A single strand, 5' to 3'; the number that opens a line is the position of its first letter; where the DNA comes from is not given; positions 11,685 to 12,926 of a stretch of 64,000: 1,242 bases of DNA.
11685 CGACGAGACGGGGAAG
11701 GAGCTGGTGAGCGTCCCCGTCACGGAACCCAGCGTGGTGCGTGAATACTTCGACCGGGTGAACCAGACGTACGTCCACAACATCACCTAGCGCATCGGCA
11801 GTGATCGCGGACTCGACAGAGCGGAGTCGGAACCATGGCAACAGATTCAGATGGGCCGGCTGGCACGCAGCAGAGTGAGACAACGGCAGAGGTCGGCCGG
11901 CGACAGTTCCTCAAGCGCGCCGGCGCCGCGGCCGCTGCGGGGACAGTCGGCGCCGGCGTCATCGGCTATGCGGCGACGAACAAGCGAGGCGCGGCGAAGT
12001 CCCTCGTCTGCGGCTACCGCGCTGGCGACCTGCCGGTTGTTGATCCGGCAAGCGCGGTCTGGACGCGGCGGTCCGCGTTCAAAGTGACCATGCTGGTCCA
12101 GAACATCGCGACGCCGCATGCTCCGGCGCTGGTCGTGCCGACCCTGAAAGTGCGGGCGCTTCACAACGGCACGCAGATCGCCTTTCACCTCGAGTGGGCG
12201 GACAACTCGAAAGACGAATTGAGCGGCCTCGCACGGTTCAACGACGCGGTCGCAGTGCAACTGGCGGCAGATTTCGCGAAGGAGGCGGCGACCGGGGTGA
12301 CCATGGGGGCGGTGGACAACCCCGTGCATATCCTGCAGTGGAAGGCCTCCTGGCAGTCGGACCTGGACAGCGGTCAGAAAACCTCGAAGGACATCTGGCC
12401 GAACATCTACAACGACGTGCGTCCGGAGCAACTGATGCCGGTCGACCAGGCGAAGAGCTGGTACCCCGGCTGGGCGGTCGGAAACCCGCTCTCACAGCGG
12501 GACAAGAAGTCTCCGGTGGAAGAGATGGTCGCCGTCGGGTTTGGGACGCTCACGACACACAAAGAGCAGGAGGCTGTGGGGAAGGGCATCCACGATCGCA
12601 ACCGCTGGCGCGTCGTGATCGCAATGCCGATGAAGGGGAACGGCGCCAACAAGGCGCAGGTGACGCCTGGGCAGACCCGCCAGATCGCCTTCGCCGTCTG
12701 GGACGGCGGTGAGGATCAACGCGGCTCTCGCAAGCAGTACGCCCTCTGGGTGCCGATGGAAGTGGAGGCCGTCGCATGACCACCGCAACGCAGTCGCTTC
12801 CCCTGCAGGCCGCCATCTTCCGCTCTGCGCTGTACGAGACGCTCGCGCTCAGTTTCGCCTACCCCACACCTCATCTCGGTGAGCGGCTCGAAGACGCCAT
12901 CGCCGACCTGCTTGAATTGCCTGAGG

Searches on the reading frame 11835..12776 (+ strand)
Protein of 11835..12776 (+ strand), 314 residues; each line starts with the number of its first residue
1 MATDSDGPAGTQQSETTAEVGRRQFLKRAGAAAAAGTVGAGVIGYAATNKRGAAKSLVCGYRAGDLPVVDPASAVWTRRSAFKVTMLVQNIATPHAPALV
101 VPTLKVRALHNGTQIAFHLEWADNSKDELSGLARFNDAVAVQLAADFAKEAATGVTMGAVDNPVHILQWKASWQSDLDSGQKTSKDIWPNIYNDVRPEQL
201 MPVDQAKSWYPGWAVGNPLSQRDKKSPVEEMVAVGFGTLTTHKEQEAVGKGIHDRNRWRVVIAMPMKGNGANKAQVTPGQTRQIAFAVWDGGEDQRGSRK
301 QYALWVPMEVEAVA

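Call 8: search_protein_families(library=pfam, proteins=[window:11835-12776:+])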
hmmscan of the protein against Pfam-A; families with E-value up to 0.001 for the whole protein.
window:11835-12776:+ (314 aa): 1 family
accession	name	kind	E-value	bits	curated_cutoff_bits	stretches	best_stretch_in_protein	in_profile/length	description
PF09459.16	EB_dh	-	6.1e-22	79.2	33.3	1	74-300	2-235/236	Ethylbenzene dehydrogenase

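Call 9: search_protein_families(library=ncbifam, proteins=[window:11835-12776:+])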
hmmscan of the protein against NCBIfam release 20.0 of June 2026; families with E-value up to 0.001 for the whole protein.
window:11835-12776:+ (314 aa): 4 families
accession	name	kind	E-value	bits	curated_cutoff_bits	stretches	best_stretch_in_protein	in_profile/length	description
TIGR03477.1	DMSO_red_II_gam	subfamily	1.3e-36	125.9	169.85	2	61-173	6-117/206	DMSO reductase family type II enzyme, heme b subunit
NF042980.1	EthbenzDh_ebdC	equivalog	3.3e-19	69.2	400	2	69-176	14-127/214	ethylbenzene dehydrogenase subunit gamma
TIGR02811.1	formate_TAT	hypoth_equivalog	0.00026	21.2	48.45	1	15-47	3-36/66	formate dehydrogenase region TAT target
TIGR01409.1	TAT_signal_seq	domain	0.0008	19.7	16.7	0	22-41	3-22/29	twin-arginine translocation signal domain-containing protein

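Call 23: search_solved_structures(query=window:11835-12776:+, max_evalue=0.01, show_alignments=3)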
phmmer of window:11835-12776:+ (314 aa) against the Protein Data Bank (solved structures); distinct sequences matched with E-value up to 0.01: 2.
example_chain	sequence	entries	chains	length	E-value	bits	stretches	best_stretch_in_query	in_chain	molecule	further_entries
7b04_C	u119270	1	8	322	5e-21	78.4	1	40-314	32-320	Nitrite oxidoreductase subunit C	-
2ivf_C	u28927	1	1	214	5.6e-17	65.1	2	100-173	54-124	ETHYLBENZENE DEHYDROGENASE GAMMA-SUBUNIT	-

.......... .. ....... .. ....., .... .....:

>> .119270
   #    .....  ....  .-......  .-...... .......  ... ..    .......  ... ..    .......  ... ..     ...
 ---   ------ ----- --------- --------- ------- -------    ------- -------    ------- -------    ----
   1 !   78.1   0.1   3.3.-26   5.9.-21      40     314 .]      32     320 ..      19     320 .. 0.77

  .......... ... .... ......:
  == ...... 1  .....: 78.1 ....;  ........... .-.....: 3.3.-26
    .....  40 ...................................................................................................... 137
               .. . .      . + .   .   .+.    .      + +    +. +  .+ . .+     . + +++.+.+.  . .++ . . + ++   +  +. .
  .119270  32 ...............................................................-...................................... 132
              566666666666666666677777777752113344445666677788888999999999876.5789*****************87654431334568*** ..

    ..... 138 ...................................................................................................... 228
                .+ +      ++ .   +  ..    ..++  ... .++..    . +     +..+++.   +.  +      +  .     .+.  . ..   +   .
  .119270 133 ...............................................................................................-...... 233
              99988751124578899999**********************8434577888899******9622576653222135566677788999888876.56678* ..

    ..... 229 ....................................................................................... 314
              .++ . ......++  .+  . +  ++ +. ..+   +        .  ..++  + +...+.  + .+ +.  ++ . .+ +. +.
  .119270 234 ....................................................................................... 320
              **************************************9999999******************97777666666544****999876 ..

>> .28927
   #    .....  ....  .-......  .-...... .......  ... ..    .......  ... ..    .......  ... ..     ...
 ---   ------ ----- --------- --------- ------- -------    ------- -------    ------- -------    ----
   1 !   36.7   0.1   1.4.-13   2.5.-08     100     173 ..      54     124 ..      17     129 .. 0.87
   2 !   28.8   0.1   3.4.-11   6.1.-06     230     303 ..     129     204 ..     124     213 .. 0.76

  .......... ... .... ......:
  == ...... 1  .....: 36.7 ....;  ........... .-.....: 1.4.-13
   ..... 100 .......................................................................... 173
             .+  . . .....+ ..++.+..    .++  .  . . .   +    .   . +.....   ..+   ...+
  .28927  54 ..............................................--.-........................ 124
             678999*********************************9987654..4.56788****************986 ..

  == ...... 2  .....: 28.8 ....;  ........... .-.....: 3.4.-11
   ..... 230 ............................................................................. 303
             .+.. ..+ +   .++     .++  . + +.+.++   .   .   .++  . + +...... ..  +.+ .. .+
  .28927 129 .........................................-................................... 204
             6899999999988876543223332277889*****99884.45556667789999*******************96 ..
